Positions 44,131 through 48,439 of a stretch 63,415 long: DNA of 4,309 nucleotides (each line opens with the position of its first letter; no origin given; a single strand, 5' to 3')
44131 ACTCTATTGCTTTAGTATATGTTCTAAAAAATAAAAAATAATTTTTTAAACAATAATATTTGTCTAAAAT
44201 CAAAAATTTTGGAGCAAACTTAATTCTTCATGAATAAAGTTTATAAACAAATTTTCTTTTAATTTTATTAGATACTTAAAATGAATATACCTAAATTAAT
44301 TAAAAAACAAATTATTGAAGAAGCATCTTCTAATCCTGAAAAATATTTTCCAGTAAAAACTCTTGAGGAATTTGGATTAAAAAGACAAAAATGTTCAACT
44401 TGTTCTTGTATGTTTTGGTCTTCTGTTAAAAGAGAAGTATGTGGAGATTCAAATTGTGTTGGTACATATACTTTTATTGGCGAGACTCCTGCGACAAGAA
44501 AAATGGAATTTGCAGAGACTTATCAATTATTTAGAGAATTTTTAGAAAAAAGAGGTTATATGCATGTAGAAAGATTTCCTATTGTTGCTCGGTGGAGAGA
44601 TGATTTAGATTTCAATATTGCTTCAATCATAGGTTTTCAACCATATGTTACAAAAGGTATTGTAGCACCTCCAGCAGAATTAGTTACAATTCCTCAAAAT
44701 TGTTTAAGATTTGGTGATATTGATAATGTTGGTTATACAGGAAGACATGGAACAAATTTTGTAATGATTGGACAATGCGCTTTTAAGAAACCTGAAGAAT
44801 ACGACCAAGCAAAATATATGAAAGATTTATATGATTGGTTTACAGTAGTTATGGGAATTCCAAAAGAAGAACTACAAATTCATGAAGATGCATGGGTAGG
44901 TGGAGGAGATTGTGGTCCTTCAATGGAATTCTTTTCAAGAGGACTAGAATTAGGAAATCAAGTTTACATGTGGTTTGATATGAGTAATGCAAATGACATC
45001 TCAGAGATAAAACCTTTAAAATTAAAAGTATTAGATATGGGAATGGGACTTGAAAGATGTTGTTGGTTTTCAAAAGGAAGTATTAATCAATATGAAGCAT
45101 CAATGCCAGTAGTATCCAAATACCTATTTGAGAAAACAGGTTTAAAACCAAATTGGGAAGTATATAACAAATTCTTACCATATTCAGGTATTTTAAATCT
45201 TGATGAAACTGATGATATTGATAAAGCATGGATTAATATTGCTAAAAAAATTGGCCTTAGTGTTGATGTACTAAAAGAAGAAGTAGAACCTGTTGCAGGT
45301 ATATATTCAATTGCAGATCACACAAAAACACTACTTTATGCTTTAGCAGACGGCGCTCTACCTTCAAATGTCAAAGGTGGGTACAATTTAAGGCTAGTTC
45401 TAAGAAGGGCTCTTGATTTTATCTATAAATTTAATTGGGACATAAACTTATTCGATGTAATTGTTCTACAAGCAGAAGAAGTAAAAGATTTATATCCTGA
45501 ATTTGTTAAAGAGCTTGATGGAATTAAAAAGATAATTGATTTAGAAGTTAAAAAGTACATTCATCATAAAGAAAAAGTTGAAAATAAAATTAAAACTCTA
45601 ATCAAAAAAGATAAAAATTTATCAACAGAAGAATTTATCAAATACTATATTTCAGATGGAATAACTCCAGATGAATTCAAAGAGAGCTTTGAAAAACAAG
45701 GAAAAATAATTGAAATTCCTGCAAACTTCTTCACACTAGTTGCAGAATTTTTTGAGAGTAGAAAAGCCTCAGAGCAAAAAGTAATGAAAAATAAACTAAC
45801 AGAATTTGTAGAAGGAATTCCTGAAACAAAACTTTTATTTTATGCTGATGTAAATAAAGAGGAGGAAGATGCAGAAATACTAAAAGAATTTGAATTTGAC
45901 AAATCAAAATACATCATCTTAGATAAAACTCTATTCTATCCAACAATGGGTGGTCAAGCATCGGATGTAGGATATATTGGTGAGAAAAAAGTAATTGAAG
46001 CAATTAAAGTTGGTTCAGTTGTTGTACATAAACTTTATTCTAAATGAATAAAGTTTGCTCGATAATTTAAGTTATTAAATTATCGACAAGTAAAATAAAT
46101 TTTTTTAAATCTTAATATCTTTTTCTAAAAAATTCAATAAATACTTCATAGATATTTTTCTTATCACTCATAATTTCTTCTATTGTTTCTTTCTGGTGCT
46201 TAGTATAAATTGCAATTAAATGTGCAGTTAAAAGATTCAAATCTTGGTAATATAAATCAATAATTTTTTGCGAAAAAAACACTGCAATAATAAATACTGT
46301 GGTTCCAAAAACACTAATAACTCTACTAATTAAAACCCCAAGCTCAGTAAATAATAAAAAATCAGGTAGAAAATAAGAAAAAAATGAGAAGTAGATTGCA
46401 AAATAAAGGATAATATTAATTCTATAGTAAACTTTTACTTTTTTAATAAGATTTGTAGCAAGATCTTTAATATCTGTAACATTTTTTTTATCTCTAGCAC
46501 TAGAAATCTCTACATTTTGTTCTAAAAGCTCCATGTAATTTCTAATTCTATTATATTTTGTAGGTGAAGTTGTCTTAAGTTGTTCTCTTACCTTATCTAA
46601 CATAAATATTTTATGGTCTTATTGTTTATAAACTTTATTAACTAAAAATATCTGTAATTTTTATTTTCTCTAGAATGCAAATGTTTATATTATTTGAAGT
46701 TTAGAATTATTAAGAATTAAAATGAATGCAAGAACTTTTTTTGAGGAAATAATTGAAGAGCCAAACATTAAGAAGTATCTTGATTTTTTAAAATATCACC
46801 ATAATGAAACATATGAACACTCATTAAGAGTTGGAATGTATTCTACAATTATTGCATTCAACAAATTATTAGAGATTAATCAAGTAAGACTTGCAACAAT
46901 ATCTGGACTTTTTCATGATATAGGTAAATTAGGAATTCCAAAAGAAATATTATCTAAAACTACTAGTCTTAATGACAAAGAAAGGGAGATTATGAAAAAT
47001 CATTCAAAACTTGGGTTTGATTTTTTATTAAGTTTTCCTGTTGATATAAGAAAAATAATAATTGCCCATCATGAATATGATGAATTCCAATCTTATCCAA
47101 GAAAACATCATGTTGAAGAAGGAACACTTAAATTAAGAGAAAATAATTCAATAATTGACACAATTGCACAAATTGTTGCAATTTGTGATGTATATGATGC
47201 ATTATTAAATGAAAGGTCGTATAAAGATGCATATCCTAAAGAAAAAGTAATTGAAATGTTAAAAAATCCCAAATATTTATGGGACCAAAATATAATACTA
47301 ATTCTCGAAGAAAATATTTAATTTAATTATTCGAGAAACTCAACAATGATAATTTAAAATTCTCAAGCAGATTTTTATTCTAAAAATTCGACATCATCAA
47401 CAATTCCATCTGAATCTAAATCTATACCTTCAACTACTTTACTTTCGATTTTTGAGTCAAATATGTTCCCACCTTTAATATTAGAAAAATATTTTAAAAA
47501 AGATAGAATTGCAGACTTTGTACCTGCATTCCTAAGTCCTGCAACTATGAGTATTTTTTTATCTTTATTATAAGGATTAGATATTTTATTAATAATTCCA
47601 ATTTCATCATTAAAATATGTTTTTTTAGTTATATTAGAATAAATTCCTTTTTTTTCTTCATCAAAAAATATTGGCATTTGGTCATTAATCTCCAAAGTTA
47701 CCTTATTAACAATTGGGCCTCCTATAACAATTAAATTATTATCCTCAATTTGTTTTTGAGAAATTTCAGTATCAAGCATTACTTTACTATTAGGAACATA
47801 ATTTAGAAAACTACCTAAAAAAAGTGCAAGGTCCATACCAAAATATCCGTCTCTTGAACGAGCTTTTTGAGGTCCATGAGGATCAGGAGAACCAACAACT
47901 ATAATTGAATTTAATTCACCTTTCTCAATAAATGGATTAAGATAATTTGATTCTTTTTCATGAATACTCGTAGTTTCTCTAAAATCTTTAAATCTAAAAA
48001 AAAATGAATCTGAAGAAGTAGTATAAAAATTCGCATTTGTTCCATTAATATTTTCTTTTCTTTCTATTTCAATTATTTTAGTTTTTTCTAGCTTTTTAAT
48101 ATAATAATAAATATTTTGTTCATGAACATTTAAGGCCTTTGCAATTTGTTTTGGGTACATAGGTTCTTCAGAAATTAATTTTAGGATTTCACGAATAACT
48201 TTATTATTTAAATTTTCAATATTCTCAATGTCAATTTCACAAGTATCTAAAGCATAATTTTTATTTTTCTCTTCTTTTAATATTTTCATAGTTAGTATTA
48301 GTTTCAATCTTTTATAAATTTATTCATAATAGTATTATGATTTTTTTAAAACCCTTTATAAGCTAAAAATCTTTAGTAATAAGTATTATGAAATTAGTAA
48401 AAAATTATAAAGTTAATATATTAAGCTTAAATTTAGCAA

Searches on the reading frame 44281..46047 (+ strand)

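Call 16: search_protein_families(library=pfam, proteins=[window:44281-46047:+], max_evalue=0.001)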
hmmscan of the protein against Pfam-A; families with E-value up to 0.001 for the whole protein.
window:44281-46047:+ (588 aa): 1 family
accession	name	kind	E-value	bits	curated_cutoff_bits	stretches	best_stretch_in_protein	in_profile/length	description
PF01411.24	tRNA-synt_2c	-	1.2e-75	255.6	30.3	1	82-585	4-531/552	tRNA synthetases class II (A)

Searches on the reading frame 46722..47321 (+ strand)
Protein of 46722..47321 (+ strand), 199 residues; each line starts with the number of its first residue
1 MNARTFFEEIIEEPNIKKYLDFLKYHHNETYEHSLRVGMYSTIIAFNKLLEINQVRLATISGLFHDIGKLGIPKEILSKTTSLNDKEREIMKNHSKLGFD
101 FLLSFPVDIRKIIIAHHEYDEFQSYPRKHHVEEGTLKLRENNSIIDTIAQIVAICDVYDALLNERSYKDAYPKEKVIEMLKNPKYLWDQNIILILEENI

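Call 16: search_protein_families(library=pfam, proteins=[window:46722-47321:+], max_evalue=0.001)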
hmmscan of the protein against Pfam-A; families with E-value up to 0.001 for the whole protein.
window:46722-47321:+ (199 aa): 3 families
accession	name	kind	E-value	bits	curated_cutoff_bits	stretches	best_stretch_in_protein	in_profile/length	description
PF01966.28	HD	-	5.6e-14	52.9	22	1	30-160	1-115/116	HD domain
PF13487.12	HD_5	-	3.6e-11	43.5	27.2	1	25-182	9-160/170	HD domain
PF08668.18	HDOD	-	6.5e-05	22.9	22.9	1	26-86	91-149/196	HDOD domain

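Call 37: search_solved_structures(query=window:46722-47318:+, max_evalue=0.01, show_alignments=3)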
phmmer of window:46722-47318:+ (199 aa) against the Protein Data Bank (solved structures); distinct sequences matched with E-value up to 0.01: 5.
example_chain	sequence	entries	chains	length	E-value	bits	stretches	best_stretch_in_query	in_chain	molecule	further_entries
4mcw_A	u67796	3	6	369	7.5e-20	75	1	21-184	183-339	Metal dependent phosphohydrolase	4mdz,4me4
5z7c_A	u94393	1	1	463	3.1e-10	43.6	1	30-181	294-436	3'3'-cGAMP-specific phosphodiesterase 3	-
4r8z_A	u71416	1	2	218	3e-05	27.4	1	46-171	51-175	Cyclic di-GMP phosphodiesterase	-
9rbz_A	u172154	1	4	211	9.5e-05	25.7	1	33-192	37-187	HD domain/sensory box protein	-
9rc0_A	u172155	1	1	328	0.00033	24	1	33-192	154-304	HD domain/sensory box protein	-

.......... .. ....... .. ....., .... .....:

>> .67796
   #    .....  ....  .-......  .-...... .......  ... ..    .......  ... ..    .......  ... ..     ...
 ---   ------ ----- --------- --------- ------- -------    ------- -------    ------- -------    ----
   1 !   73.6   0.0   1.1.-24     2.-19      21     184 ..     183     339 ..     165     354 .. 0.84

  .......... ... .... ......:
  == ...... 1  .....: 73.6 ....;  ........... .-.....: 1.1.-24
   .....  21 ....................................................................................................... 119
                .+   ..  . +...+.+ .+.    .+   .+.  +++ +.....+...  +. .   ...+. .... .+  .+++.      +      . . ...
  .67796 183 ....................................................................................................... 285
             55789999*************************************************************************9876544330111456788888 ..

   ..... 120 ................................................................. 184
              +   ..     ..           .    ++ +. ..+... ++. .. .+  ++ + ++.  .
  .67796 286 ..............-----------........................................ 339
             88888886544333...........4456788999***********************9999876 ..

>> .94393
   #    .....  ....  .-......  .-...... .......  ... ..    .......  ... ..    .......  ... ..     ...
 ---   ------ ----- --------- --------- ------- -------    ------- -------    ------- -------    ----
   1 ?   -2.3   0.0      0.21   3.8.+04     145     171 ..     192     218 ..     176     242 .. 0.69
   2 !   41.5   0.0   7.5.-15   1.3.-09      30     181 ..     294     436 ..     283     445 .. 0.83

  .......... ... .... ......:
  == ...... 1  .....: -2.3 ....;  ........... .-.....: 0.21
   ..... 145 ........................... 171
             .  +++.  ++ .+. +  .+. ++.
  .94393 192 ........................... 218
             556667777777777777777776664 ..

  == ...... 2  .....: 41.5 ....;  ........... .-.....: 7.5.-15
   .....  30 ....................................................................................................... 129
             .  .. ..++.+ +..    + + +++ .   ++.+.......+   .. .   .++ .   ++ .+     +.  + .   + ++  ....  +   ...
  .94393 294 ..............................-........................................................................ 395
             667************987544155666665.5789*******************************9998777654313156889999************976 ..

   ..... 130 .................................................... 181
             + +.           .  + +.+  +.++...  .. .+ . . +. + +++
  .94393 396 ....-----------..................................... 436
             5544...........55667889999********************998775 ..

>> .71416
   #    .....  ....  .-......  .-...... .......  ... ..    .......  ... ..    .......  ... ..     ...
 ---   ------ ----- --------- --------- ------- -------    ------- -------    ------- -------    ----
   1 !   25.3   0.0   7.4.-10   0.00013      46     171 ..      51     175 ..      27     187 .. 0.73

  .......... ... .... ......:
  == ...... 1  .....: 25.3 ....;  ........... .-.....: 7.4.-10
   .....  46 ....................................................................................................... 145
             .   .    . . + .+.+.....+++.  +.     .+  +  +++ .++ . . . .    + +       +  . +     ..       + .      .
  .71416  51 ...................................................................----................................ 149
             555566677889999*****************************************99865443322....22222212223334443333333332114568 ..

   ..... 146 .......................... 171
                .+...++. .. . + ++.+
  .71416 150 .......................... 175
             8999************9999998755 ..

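Call 38: search_protein_families(library=ncbifam, proteins=[window:46722-47318:+], max_evalue=0.01)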
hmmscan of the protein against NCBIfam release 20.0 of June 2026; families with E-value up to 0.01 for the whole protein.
window:46722-47318:+ (199 aa): 5 families
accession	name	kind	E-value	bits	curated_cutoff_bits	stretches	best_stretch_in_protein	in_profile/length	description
NF053512.1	nitric_RR_NosR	exception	2e-11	43.6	400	1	20-194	182-349/422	response regulator c-di-GMP phosphodiesterase, NosR family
TIGR00277.1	HDIG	domain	4.5e-08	32.9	27.6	1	27-118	2-83/84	HDIG domain-containing metalloprotein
TIGR03401.1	cyanamide_fam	subfamily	4.3e-05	23.1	109.85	1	26-69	52-96/228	HD domain protein, cyanamide hydratase family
TIGR02578.2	cas_TM1811_Csm1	equivalog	0.0012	17.6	170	1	58-166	4-82/753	type III-A CRISPR-associated protein Cas10/Csm1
TIGR03319.1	RNase_Y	equivalog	0.0051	15.4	454.35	0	27-75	327-371/514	ribonuclease Y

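Call 76: search_protein_families(library=padloc, proteins=[window:46722-47318:+], max_evalue=0.01)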
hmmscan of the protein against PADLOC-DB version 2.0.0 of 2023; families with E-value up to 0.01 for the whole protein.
window:46722-47318:+ (199 aa): 4 families
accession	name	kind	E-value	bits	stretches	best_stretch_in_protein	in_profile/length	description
PDLC01254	Cas3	-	0.00013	20.2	1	31-137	10-108/164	CAS-I; effector_G3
PDLC01765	Cas3c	-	0.0005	17.1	1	30-119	23-94/612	-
PDLC01293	Cas10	-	0.00075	16.5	1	60-174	3-87/577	CAS-III; effector_LS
PDLC00940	Cas3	-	0.0032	15.7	0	32-71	3-46/178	CRISPR-associated endonuclease Cas3-HD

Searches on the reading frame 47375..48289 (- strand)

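Call 16: search_protein_families(library=pfam, proteins=[window:47375-48289:-], max_evalue=0.001)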
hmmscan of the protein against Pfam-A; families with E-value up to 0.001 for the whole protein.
window:47375-48289:- (304 aa): 6 families
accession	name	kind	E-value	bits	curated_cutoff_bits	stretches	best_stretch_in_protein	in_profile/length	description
PF05124.17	S_layer_C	-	1.8e-13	51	23.9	1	170-267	97-176/177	S-layer like family, outer domain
PF12840.13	HTH_20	-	6.2e-08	32.9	27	1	31-75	5-50/51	Helix-turn-helix domain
PF01022.26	HTH_5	-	2.2e-05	24.6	22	1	33-72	5-44/47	Bacterial regulatory protein, arsR family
PF01978.25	TrmB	-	0.00029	21.1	25.6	1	36-79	15-58/68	Sugar-specific transcriptional regulator TrmB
PF08279.18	HTH_11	-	0.00054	20.2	25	0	34-76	4-47/55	HTH domain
PF03551.20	PadR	-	0.00095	19.6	27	0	35-91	1-65/75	Transcriptional regulator PadR-like family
